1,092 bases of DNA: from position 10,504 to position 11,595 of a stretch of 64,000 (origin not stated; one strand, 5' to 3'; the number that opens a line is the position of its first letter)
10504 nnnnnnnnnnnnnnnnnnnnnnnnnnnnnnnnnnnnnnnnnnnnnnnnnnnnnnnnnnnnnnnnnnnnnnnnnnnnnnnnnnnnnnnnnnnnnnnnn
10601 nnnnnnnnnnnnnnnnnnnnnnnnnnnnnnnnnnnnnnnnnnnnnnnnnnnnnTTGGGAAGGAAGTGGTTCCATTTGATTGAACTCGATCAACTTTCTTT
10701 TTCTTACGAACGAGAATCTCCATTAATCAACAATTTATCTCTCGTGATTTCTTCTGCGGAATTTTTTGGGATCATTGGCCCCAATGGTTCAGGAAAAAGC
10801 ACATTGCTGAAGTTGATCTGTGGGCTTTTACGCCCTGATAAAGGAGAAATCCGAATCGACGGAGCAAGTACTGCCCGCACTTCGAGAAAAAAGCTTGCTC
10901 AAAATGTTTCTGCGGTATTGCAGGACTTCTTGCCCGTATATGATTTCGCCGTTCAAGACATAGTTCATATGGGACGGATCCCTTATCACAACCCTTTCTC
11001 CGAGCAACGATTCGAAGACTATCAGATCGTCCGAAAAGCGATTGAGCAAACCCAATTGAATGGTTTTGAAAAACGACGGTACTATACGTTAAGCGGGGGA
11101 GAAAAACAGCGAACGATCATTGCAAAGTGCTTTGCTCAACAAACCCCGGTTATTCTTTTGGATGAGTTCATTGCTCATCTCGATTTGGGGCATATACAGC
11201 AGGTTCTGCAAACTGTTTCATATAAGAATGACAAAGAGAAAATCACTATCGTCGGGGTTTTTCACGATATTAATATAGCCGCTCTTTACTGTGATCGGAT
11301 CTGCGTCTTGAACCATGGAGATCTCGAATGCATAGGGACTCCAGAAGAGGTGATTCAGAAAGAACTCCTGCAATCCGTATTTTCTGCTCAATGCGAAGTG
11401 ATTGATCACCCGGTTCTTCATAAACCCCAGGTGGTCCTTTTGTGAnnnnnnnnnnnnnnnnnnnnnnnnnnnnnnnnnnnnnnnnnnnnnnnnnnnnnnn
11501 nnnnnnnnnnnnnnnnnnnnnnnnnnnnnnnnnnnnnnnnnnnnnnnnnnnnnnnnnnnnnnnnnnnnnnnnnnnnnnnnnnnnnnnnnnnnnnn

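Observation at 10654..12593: Type-II-importer-like ABC nucleotide-binding protein paired with a soluble Zc3h12a-like NYN RNase-domain protein, with no permease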

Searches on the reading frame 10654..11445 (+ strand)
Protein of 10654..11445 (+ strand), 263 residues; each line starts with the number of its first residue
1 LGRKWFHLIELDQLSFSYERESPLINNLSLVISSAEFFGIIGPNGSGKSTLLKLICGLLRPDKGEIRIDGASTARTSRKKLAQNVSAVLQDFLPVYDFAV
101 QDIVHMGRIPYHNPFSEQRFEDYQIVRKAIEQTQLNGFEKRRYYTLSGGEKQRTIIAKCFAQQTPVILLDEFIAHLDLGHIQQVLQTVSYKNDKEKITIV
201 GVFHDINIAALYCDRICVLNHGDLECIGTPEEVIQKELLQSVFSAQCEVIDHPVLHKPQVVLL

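Call 3: search_protein_families(library=pfam, proteins=[window:10654-11445:+], max_evalue=0.1)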
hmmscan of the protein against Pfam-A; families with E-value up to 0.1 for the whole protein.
window:10654-11445:+ (263 aa): 18 families
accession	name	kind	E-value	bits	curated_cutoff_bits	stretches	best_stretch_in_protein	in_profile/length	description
PF00005.33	ABC_tran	-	2.1e-31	109.8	25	1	26-172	2-135/137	ABC transporter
PF02463.25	SMC_N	-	3.8e-10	40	40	1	35-200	24-195/220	RecF/RecN/SMC N terminal domain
PF13304.12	AAA_21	-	1.1e-07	32.7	27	1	37-68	1-38/304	AAA domain, putative AbiEii toxin, Type IV TA system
PF13555.12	AAA_29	-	4.8e-05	23.5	27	1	34-73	21-59/61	P-loop containing region of AAA domain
PF13476.12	AAA_23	-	5.1e-05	24.4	27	1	34-67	18-51/201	AAA domain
PF00004.35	AAA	-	0.00024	22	21.2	0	40-89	3-50/131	ATPase family associated with various cellular activities (AAA)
PF13401.12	AAA_22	-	0.0014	19.4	27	1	35-116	5-65/130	AAA domain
PF13245.12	AAA_19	-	0.0027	18.3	25.1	1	34-201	10-124/134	AAA domain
PF13175.12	AAA_15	-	0.0047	17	32.1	1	39-69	27-61/374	AAA ATPase domain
PF01637.24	ATPase_2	-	0.012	15.9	33.2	1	35-132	20-84/225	ATPase domain predominantly from Archaea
PF16137.10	DUF4845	-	0.013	16.8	27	0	13-32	64-83/85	Domain of unknown function (DUF4845)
PF13604.12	AAA_30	-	0.016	15.4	27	1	32-85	15-66/191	AAA domain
PF25199.1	nSTAND_NTPase5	-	0.019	15.2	34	1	35-60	41-66/145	Novel STAND NTPase 5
PF13173.12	AAA_14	-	0.025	15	27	0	38-70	5-37/129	AAA domain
PF00437.27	T2SSE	-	0.054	12.6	24.9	1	10-65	120-172/370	Type II/IV secretion system protein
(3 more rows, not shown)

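Call 4: search_protein_families(library=ncbifam, proteins=[window:10654-11445:+], max_evalue=0.1)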
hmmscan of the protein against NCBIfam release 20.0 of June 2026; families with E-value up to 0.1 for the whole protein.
window:10654-11445:+ (263 aa): 199 families (the best 25 are shown)
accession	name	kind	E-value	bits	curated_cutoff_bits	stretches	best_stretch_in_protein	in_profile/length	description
NF010068.0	PRK13548.1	equivalog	5.6e-68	228.9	261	1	8-261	5-258/261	heme ABC transporter ATP-binding protein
NF007082.0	PRK09536.1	equivalog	2.7e-63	214.5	537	1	9-261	4-254/402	corrinoid ABC transporter ATPase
NF008409.0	PRK11231.1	equivalog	5e-62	209.6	375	1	9-262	3-254/255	Fe(3+) dicitrate ABC transporter ATP-binding protein FecE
TIGR03873.1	F420-0_ABC_ATP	hypoth_equivalog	1.3e-59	201.6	372.4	1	22-260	14-251/256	putative F420-0 ABC transporter ATP-binding protein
NF052485.1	sider_ATP_EitC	equivalog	1.5e-56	191.7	485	1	23-249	16-238/251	siderophore ABC transporter ATP-binding protein EitC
NF007606.0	PRK10253.1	equivalog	2.5e-48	164.8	497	1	12-262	11-260/266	iron-enterobactin ABC transporter ATP-binding protein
NF007863.0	PRK10575.1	equivalog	5.9e-48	163.4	433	1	10-258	13-260/265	Fe3+-hydroxamate ABC transporter ATP-binding protein FhuC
TIGR04520.1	ECF_ATPase_1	equivalog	1.6e-44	152.4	315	1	9-239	1-230/269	energy-coupling factor transporter ATPase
TIGR02315.1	ABC_phnC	equivalog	6.7e-41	140.3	266.1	1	8-238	1-238/243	phosphonate ABC transporter ATP-binding protein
TIGR04521.1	ECF_ATPase_2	equivalog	7.7e-39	133.4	330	1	9-241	1-241/279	energy-coupling factor transporter ATPase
NF010156.0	PRK13635.1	equivalog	4.7e-38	130.9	392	1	8-237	5-231/279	energy-coupling factor ABC transporter ATP-binding protein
NF040873.1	AztA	equivalog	1.9e-36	125.4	220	1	21-210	4-183/191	zinc ABC transporter ATP-binding protein AztA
NF006987.0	PRK09452.1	equivalog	2.4e-36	125.2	482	1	7-245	16-249/378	spermidine/putrescine ABC transporter ATP-binding protein PotA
NF043075.1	MMSYN1_0197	equivalog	3.4e-35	121.6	550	1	8-250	2-239/341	spermidine/putrescine ABC transporter ATP-binding protein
NF010067.0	PRK13547.1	equivalog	5.8e-35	120.9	374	1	20-261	12-270/272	heme ABC transporter ATP-binding protein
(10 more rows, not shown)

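Call 22: find_homologous_proteins(query=window:10654-11445:+, max_evalue=1e-30)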
Query window:10654-11445:+ (263 aa): 5274 proteins with E <= 1e-30 among 8000 candidates; the best 120 are listed.
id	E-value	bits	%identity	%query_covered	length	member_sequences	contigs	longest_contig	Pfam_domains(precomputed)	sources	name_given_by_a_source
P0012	2.8e-156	537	94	97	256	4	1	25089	PF00005.34,PF13476.13,PF13555.13,PF00004.36,PF02463.26,PF13304.13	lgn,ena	-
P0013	1.8e-118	413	77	91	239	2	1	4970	PF00005.34,PF02463.26,PF13304.13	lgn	-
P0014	1.8e-117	409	77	91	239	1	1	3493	PF00005.34,PF02463.26,PF13304.13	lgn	-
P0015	1.1e-92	328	57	97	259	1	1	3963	PF00005.34,PF02463.26,PF13304.13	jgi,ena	-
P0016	5.4e-91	323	56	97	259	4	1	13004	PF00005.34,PF02463.26,PF13304.13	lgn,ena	-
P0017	2.1e-90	321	56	97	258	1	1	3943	PF00005.34,PF02463.26,PF13304.13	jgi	-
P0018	2.9e-90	320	55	97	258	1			PF00005.34,PF02463.26,PF13304.13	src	-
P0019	8.5e-90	319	56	97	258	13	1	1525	PF00005.34,PF02463.26,PF13304.13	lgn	-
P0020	1.4e-89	318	55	97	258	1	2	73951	PF00005.34,PF02463.26,PF13304.13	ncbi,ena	-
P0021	4.2e-88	313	54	97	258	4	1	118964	PF00005.34,PF02463.26,PF13304.13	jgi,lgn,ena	-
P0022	6.1e-88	313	53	97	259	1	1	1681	PF00005.34,PF02463.26,PF13304.13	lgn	-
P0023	3.4e-87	310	55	97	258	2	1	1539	PF00005.34,PF02463.26,PF13304.13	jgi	-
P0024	3.9e-87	310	54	97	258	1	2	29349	PF00005.34,PF13175.13,PF02463.26,PF13304.13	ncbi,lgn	ncbi:MAG: ABC transporter ATP-binding protein [Thermotogota bacterium]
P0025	5.4e-87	310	54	97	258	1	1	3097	PF00005.34,PF02463.26,PF13304.13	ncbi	ncbi:MAG: ABC transporter ATP-binding protein [Thermotogota bacterium]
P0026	2.0e-86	308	54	97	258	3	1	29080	PF00005.34,PF02463.26,PF13304.13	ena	-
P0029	1.7e-84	301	53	97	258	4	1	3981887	PF00005.34,PF02463.26,PF13304.13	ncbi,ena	-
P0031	1.3e-83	298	54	97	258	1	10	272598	PF00005.34,PF02463.26,PF13304.13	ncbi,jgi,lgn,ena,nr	ncbi:MAG TPA: ABC transporter ATP-binding protein [Thermotogota bacterium]|nr:ABC transporter ATP-bi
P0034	2.7e-80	288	48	97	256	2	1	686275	PF00005.34,PF02463.26,PF13304.13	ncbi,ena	-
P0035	1.5e-76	275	49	97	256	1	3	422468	PF00005.34,PF02463.26,PF13304.13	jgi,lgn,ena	-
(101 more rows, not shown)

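Call 23: find_encoding_contigs(protein=P0029, flank=8000, max_places=2)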
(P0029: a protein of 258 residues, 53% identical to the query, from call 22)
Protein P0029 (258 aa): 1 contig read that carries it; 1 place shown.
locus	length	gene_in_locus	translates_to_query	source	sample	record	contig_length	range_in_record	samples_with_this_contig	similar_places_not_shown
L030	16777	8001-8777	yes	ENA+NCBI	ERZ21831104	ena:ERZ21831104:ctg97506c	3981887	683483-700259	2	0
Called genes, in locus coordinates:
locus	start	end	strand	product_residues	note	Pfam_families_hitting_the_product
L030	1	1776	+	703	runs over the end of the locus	PF13089:PP_kinase_N, PF13091:PLDc_2 (faint), PF02503:PP_kinase, PF17941:PP_kinase_C_1, PF13090:PP_kinase_C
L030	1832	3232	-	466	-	PF00862:GT-B_Sucrose_synth, PF00534:Glycos_transf_1, PF13692:Glyco_trans_1_4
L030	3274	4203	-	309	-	PF00294:PfkB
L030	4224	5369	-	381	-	PF00390:malic, PF01262:AlaDh_PNT_C (weak), PF03949:Malic_M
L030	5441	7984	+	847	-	PF26549:Tricorn_N (weak)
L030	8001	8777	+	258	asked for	PF02463:SMC_N, PF00005:ABC_tran, PF13304:AAA_21 (faint)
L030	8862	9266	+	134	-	-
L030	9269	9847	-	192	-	PF00300:His_Phos_1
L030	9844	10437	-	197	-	PF01725:Ham1p_like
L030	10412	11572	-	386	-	PF22020:RlmL_1st, PF01170:UPF0020, PF13847:Methyltransf_31 (faint)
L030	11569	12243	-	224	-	-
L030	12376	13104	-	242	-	PF00005:ABC_tran, PF13304:AAA_21 (faint)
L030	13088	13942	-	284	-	PF00005:ABC_tran, PF13304:AAA_21 (faint), PF12399:BCA_ABC_TP_C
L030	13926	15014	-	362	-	PF02653:BPD_transp_2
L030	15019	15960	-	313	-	PF02653:BPD_transp_2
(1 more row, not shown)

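Call 24: find_encoding_contigs(protein=P0021, flank=8000, max_places=2)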
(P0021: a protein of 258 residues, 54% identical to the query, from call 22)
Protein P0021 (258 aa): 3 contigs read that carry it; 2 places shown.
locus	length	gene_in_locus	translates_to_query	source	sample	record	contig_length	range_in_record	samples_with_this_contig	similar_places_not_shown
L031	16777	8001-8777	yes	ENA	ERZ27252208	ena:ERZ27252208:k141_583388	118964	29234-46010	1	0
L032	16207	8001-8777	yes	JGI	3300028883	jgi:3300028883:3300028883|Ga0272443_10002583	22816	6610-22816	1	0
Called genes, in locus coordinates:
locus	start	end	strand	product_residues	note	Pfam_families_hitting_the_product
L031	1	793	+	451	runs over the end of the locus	PF01523:PmbA_TldD_1st, PF19290:PmbA_TldD_2nd, PF19289:PmbA_TldD_3rd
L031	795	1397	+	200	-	PF01121:CoaE, PF13238:AAA_18 (weak)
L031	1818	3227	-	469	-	PF00862:GT-B_Sucrose_synth, PF13439:Glyco_transf_4 (weak), PF13579:Glyco_trans_4_4 (weak), PF00534:Glycos_transf_1, PF13692:Glyco_trans_1_4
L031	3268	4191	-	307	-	PF00294:PfkB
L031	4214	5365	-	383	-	PF00390:malic, PF01262:AlaDh_PNT_C (faint), PF03949:Malic_M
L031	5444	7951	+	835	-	-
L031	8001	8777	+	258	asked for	PF02463:SMC_N, PF00005:ABC_tran, PF13304:AAA_21 (faint)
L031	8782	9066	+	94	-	PF04456:DUF503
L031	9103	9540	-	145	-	PF01475:FUR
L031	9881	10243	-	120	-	PF01242:PTPS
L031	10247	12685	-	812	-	PF01588:tRNA_bind, PF03483:B3_4, PF03484:B5, PF17759:tRNA_synthFbeta, PF03147:FDX-ACB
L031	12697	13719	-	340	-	PF02912:Phe_tRNA-synt_N, PF01409:tRNA-synt_2d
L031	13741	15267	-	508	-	PF02142:MGS, PF01808:AICARFT_IMPCHas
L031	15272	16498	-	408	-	PF05221:AdoHcyase, PF00670:AdoHcyase_NAD, PF02826:2-Hacid_dh_C, PF07991:KARI_N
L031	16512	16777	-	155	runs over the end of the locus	-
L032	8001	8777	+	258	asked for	PF02463:SMC_N, PF00005:ABC_tran, PF13304:AAA_21 (faint)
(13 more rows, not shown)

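Call 25: find_encoding_contigs(protein=P0034, flank=8000, max_places=2)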
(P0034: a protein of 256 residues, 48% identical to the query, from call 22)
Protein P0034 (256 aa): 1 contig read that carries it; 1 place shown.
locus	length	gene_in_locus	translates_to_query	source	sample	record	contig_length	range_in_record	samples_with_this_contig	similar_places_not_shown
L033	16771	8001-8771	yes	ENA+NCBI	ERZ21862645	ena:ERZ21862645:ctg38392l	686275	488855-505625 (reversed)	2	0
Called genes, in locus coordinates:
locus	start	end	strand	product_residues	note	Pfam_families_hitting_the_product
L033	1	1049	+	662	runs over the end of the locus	PF22745:Nlig-Ia, PF01653:DNA_ligase_aden, PF03120:OB_DNA_ligase, PF03119:DNA_ligase_ZBD (weak), PF12826:HHH_2, PF14520:HHH_5 (weak), PF00533:BRCT, PF12738:PTCB-BRCT (weak), +2 more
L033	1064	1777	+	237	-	PF00702:Hydrolase, PF13419:HAD_2, PF13242:Hydrolase_like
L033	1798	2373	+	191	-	PF00881:Nitroreductase, PF14512:TM1586_NiRdase (weak)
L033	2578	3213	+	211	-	PF00702:Hydrolase, PF12710:HAD, PF13419:HAD_2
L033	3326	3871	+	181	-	PF13560:HTH_31 (weak), PF01381:HTH_3, PF12844:HTH_19, PF13443:HTH_26 (weak), PF07883:Cupin_2 (weak)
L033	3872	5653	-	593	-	-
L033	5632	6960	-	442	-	PF20250:FapA_N, PF03961:FapA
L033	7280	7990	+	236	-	PF03099:BPL_LplA_LipB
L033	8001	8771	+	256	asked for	PF02463:SMC_N, PF00005:ABC_tran, PF13304:AAA_21 (weak)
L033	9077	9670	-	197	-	PF01135:PCMT, PF00398:RrnaAD, PF13847:Methyltransf_31, PF08241:Methyltransf_11 (weak), PF13649:Methyltransf_25 (weak)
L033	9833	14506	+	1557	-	PF00041:fn3 (faint), PF25788:Ig_Rha78A_N (faint), PF24421:Ig_J (faint), PF07495:Y_Y_Y (faint), PF19077:Big_13 (faint)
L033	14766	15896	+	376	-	PF12799:LRR_4 (weak)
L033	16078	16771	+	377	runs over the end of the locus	PF02230:Abhydrolase_2 (faint), PF00561:Abhydrolase_1, PF12146:Hydrolase_4, PF12697:Abhydrolase_6, PF03096:Ndr (weak)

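Call 31: search_protein_families(library=padloc, proteins=[window:10654-11445:+], max_evalue=0.01)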
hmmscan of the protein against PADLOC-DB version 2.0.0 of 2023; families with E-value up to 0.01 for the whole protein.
window:10654-11445:+ (263 aa): 19 families
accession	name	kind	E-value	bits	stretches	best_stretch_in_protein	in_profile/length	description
PDLC04135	mad3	-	2.4e-27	94.5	2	134-221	252-339/374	mads_3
PDLC02980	AriA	-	6.7e-09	34.1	1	37-65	1-35/304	-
PDLC04140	mad8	-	2.4e-07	28.6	1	24-202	16-230/314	mads_8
PDLC02335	AbiLi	-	2.5e-05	21.5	1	35-55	76-96/326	AbiLi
PDLC04164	AriA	-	4.7e-05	21.1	0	40-63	32-55/253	-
PDLC02914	ATPase-Toprim_I-B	-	9.9e-05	19.7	0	28-61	18-51/443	-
PDLC02781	SspC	-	0.00034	16.5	1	38-90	45-97/1104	SspC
PDLC04734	PDC-M62A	-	0.00069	16.7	1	32-61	57-86/597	-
PDLC00281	PtuA1|PtuA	-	0.00088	16.5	1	35-68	37-70/448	AAA ATPase domain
PDLC02979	AriA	-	0.00093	17.1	1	37-62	25-50/373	-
PDLC00269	PtuA1|PtuA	-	0.0026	15.1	1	35-56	32-53/446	AAA ATPase domain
PDLC00265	PtuA1|PtuA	-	0.0032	14.6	1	30-62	24-57/479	AAA ATPase domain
PDLC01980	CARF_m13--CARF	-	0.0035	15.3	1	121-213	77-155/168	-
PDLC02981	AriAB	-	0.0043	13.8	1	36-56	24-44/694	-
PDLC04735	PDC-M62A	-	0.0051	13.8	1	39-66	68-95/633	-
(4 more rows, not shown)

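Call 44: find_encoding_contigs(protein=P0031, flank=8000, max_places=2)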
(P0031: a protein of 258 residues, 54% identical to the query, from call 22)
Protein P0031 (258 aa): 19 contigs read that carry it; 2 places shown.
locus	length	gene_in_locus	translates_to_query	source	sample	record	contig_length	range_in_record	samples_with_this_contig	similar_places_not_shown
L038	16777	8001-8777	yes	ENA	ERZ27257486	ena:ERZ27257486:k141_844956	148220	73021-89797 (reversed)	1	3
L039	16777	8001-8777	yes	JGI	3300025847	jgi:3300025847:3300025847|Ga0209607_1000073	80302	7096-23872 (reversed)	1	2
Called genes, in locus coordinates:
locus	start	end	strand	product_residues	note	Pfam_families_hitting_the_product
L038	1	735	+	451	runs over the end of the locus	PF01523:PmbA_TldD_1st (weak), PF19290:PmbA_TldD_2nd, PF19289:PmbA_TldD_3rd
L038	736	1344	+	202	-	PF01121:CoaE, PF13238:AAA_18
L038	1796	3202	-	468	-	PF00862:GT-B_Sucrose_synth, PF13439:Glyco_transf_4 (weak), PF13579:Glyco_trans_4_4, PF20706:GT4-conflict (weak), PF00534:Glycos_transf_1, PF13692:Glyco_trans_1_4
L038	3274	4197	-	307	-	PF00294:PfkB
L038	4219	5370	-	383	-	PF00390:malic, PF01262:AlaDh_PNT_C (weak), PF03949:Malic_M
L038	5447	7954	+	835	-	-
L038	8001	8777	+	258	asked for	PF00005:ABC_tran, PF02463:SMC_N, PF13304:AAA_21 (weak)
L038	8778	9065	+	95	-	PF04456:DUF503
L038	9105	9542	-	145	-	PF01475:FUR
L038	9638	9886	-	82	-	PF04066:MrpF_PhaF (weak)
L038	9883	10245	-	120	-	PF01242:PTPS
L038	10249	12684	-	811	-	PF18262:PhetRS_B1 (faint), PF01588:tRNA_bind, PF03483:B3_4, PF03484:B5, PF17759:tRNA_synthFbeta, PF03147:FDX-ACB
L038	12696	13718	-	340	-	PF02912:Phe_tRNA-synt_N, PF01409:tRNA-synt_2d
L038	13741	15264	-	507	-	PF02142:MGS, PF01808:AICARFT_IMPCHas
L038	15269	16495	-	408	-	PF05221:AdoHcyase, PF00670:AdoHcyase_NAD, PF02826:2-Hacid_dh_C, PF07991:KARI_N (weak)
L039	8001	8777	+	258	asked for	PF00005:ABC_tran, PF02463:SMC_N, PF13304:AAA_21 (weak)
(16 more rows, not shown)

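Call 45: find_encoding_contigs(protein=P0035, flank=8000, max_places=2)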
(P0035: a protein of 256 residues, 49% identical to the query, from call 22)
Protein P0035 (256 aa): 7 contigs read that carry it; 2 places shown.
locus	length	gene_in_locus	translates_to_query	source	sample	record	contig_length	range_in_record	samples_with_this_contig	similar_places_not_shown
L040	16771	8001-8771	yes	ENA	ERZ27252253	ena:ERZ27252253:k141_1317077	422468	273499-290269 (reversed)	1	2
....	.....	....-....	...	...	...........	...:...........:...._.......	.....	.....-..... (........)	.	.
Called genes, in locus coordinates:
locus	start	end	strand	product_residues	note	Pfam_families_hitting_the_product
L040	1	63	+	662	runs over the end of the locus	PF22745:Nlig-Ia, PF01653:DNA_ligase_aden, PF03120:OB_DNA_ligase, PF03119:DNA_ligase_ZBD (weak), PF12826:HHH_2, PF00533:BRCT, PF12738:PTCB-BRCT (weak), PF16589:BRCT_2 (weak), +1 more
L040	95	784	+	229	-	PF00702:Hydrolase, PF13419:HAD_2, PF13242:Hydrolase_like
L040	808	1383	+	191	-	PF00881:Nitroreductase, PF14512:TM1586_NiRdase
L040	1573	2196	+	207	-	PF00702:Hydrolase, PF12710:HAD (weak), PF13419:HAD_2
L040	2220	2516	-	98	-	PF05437:AzlD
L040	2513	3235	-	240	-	PF03591:AzlC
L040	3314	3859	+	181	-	PF13560:HTH_31, PF01381:HTH_3, PF12844:HTH_19, PF07883:Cupin_2 (weak)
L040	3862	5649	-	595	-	-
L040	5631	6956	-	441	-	PF20250:FapA_N, PF03961:FapA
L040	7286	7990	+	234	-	PF03099:BPL_LplA_LipB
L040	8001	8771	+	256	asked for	PF02463:SMC_N, PF00005:ABC_tran, PF13304:AAA_21 (weak)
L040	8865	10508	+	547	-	PF22494:choice_anch_I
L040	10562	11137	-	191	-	PF01135:PCMT, PF00398:RrnaAD (weak), PF13847:Methyltransf_31 (faint)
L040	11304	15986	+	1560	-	PF00041:fn3 (faint), PF19077:Big_13 (faint), PF07495:Y_Y_Y (faint), PF24421:Ig_J (faint)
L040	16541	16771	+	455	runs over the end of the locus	PF23598:LRR_14 (weak), PF12799:LRR_4 (weak), PF13855:LRR_8 (faint), PF12799:LRR_4 (weak)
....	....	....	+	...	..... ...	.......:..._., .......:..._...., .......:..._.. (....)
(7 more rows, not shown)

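Call 57: search_protein_families(library=pfam, proteins=[L031:5444-7951:+, L033:7280-7990:+], max_evalue=0.01)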
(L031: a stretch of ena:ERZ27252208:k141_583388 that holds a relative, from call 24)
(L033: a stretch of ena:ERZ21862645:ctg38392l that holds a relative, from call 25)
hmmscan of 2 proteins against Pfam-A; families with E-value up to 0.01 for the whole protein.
L031:5444-7951:+ (835 aa): 0 families

L033:7280-7990:+ (236 aa): 2 families
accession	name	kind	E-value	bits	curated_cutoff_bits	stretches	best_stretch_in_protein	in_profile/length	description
PF03099.24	BPL_LplA_LipB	-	5e-23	81.9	21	1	6-127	2-133/133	Biotin/lipoate A/B protein ligase family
PF21948.1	LplA-B_cat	-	0.00094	19.6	27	1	49-109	71-131/200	Lipoyl protein ligase A/B catalytic domain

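Call 69: find_related_loci(query=A5, collection=metagenome_contigs, flank=8000)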
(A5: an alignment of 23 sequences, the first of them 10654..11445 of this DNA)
Query A5 (263 aa) in metagenome_contigs; peptide patterns used: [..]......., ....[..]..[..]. (x = any residue, [..] = any of these).
600 stretches matched a pattern (row limit reached: there are more); 577 encode a relative of the query (tblastn E <= 1e-3); the best 80 are kept; 80 distinct loci.
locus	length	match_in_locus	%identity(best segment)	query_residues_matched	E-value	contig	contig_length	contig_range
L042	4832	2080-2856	37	9-263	7e-57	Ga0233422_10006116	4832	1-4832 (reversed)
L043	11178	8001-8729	40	8-243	3e-52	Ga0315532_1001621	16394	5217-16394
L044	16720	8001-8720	37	8-248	2e-47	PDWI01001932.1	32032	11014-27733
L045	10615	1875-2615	33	7-252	3e-46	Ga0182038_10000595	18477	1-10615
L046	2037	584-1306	34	21-261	8e-46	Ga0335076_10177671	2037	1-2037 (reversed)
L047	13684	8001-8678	35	24-250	5e-41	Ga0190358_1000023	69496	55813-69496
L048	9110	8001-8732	32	20-261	9e-40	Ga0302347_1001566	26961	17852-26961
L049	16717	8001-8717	36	8-249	1e-38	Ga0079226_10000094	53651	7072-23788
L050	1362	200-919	32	8-248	8e-39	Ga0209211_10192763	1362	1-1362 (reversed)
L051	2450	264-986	32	2-243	8e-38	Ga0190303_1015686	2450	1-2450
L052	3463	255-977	29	8-250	2e-37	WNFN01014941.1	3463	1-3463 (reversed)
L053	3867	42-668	35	39-251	2e-37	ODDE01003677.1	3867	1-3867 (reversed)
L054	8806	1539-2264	31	7-249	3e-35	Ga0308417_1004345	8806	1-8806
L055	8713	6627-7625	33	24-251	3e-33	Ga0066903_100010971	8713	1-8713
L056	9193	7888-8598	30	8-251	8e-34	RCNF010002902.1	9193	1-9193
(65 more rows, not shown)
